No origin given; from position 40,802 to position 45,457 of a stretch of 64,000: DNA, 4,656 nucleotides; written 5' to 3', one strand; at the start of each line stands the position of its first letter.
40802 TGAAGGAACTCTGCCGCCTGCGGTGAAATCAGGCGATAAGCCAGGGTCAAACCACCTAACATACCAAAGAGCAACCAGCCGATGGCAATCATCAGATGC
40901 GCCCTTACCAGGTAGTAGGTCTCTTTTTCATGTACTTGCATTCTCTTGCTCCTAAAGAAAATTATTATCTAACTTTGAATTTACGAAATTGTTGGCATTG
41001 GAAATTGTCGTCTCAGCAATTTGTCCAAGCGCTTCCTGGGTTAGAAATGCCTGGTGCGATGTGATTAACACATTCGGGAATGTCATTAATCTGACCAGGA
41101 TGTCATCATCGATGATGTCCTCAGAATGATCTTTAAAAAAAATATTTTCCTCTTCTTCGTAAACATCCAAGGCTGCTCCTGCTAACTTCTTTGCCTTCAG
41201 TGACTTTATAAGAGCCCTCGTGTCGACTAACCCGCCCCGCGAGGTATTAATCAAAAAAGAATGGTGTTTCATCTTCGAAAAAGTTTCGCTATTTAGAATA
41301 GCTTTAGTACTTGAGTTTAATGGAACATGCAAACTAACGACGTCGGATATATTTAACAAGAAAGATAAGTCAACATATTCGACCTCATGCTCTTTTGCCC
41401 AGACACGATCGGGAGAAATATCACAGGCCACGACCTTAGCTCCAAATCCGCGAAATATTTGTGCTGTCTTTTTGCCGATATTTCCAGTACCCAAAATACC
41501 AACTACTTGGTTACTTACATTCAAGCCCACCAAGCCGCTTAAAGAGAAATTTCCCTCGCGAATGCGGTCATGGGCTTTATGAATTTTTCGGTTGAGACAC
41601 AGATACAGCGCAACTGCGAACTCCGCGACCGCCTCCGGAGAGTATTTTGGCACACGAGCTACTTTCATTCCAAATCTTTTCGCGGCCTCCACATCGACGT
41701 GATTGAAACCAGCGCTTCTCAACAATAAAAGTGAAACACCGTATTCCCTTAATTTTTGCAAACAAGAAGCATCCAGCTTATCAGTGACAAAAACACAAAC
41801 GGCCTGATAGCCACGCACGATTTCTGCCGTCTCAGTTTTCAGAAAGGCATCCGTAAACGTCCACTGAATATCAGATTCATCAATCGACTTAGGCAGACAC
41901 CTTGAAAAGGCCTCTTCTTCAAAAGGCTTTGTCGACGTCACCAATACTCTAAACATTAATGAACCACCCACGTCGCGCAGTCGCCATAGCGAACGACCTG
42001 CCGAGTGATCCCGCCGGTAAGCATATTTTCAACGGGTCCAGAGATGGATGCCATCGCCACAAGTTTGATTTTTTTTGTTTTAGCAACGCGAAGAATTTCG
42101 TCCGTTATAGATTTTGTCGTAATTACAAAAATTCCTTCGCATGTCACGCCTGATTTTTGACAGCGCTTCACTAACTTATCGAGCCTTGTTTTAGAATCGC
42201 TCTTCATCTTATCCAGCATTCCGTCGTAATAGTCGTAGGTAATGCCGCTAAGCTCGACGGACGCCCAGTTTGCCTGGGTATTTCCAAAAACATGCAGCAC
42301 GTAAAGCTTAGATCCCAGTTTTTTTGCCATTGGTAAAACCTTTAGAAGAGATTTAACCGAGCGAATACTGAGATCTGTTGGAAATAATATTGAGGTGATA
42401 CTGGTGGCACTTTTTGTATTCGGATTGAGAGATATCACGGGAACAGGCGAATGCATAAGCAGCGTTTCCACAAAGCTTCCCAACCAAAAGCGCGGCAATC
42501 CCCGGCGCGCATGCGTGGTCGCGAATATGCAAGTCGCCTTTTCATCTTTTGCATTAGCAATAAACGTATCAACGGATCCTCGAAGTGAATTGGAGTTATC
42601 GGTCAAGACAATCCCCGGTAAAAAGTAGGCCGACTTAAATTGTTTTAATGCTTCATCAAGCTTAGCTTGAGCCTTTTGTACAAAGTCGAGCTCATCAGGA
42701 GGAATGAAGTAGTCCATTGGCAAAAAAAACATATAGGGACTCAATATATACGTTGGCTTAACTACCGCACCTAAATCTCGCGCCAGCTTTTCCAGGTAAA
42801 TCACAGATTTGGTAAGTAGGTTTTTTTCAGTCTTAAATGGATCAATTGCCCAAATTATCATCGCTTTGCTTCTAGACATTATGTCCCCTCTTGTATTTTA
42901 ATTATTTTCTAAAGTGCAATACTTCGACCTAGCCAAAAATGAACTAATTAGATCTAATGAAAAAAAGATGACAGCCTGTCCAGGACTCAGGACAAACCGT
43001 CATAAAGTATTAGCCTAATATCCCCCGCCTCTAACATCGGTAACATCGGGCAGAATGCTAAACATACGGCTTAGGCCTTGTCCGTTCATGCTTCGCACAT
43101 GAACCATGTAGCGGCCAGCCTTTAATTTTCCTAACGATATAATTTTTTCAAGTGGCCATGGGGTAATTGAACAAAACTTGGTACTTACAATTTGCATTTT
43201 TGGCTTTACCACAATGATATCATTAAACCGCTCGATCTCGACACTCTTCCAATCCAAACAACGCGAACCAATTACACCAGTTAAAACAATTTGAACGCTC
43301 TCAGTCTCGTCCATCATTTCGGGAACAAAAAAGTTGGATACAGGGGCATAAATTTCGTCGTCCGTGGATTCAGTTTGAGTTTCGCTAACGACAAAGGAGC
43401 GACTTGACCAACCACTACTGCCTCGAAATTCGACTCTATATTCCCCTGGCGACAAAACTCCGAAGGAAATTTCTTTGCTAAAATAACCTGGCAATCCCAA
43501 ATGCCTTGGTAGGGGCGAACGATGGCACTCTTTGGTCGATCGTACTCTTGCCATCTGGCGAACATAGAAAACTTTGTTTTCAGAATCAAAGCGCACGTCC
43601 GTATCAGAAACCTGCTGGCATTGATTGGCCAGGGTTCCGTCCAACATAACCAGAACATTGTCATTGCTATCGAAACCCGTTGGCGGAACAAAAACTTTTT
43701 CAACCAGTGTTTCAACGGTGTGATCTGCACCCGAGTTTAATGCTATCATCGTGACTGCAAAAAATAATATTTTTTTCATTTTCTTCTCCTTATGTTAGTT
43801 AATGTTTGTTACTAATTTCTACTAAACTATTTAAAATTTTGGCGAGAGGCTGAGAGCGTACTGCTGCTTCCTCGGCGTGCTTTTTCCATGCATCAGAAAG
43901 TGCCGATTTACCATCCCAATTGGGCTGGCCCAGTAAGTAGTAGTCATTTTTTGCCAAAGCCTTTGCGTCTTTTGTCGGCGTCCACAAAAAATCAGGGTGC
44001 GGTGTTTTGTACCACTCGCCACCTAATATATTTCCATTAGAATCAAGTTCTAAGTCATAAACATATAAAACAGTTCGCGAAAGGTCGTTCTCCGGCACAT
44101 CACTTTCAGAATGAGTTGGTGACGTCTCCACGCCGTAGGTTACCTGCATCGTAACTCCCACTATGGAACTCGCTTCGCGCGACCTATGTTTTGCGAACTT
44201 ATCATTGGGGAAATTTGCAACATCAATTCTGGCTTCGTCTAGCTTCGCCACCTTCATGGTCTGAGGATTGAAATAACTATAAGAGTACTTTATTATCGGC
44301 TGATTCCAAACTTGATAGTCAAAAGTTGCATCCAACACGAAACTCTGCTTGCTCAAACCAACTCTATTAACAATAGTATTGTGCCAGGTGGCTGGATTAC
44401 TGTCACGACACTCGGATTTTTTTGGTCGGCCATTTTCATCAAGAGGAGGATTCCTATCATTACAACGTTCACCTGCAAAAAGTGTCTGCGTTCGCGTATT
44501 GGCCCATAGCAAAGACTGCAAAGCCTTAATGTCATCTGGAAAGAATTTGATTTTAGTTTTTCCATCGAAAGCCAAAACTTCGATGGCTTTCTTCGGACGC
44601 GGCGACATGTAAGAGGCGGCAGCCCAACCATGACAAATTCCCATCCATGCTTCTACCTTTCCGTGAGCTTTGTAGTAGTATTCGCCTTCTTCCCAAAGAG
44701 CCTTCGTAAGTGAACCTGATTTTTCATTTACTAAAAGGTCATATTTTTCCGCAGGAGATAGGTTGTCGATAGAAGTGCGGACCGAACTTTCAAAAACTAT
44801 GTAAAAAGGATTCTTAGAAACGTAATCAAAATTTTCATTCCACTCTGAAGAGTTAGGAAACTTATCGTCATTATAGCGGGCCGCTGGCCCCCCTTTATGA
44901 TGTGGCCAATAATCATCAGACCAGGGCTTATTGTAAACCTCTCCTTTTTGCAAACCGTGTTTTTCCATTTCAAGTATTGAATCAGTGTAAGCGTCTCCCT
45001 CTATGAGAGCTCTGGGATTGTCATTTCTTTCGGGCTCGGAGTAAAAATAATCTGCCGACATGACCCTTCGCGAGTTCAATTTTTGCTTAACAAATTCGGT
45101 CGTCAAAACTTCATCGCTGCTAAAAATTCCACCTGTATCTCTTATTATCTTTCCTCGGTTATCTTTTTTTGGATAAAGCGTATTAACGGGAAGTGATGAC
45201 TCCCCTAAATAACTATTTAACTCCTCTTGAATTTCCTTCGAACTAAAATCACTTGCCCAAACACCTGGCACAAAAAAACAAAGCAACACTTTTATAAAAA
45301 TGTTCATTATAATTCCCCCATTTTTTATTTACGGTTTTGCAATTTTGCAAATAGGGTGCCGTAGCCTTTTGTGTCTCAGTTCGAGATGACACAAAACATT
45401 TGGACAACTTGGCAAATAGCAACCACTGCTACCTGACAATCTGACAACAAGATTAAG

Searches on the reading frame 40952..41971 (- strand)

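Call 55: search_protein_families(library=pfam, proteins=[window:40952-41971:-], max_evalue=0.00001)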
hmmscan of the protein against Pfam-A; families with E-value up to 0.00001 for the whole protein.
window:40952-41971:- (339 aa): 3 families
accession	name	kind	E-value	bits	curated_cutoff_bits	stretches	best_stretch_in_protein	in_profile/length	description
PF02826.25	2-Hacid_dh_C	-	1.1e-51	175.2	25.1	1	121-308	2-178/178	D-isomer specific 2-hydroxyacid dehydrogenase, NAD binding domain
PF00389.36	2-Hacid_dh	-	8.6e-27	93.9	24.6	1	29-335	14-129/134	D-isomer specific 2-hydroxyacid dehydrogenase, catalytic domain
PF00670.27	AdoHcyase_NAD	-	5.5e-06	27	27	0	153-261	22-124/162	S-adenosyl-L-homocysteine hydrolase, NAD binding domain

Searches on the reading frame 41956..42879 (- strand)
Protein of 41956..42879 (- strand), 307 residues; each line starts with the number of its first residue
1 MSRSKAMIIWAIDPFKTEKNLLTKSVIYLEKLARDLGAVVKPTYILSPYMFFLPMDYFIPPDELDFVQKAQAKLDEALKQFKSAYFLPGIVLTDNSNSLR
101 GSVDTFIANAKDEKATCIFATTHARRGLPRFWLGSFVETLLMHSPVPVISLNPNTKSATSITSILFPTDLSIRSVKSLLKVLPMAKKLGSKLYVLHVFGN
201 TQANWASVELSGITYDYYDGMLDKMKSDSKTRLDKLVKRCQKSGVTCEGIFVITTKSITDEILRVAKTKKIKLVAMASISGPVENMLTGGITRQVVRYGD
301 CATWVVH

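Call 55: search_protein_families(library=pfam, proteins=[window:41956-42879:-], max_evalue=0.00001)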
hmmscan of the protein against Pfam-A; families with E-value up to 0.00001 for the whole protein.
window:41956-42879:- (307 aa): 1 family
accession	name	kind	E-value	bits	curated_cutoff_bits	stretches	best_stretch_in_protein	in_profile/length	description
PF00582.32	Usp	-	1.2e-20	74.9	24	2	163-307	4-141/141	Universal stress protein family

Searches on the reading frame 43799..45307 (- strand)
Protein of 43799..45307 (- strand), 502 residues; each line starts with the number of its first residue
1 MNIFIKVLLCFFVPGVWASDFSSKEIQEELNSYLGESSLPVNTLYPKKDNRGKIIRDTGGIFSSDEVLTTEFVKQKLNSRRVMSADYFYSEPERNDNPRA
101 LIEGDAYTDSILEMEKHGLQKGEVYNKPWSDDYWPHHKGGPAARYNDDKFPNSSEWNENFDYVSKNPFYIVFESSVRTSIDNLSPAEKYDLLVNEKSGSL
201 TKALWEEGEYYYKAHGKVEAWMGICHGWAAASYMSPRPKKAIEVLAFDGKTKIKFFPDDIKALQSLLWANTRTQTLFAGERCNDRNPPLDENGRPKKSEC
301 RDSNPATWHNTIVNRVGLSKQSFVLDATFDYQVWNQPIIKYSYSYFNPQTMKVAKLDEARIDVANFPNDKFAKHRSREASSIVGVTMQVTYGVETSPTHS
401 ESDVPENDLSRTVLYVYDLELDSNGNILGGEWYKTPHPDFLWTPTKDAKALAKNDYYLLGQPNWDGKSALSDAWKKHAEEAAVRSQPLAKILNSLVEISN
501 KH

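Call 55: search_protein_families(library=pfam, proteins=[window:43799-45307:-], max_evalue=0.00001)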
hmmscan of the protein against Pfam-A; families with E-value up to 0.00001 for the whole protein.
window:43799-45307:- (502 aa): 1 family
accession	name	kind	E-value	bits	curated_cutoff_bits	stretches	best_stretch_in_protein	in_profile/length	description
PF16683.11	TGase_elicitor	-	9.7e-42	143.5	25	1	105-447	6-335/361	Transglutaminase elicitor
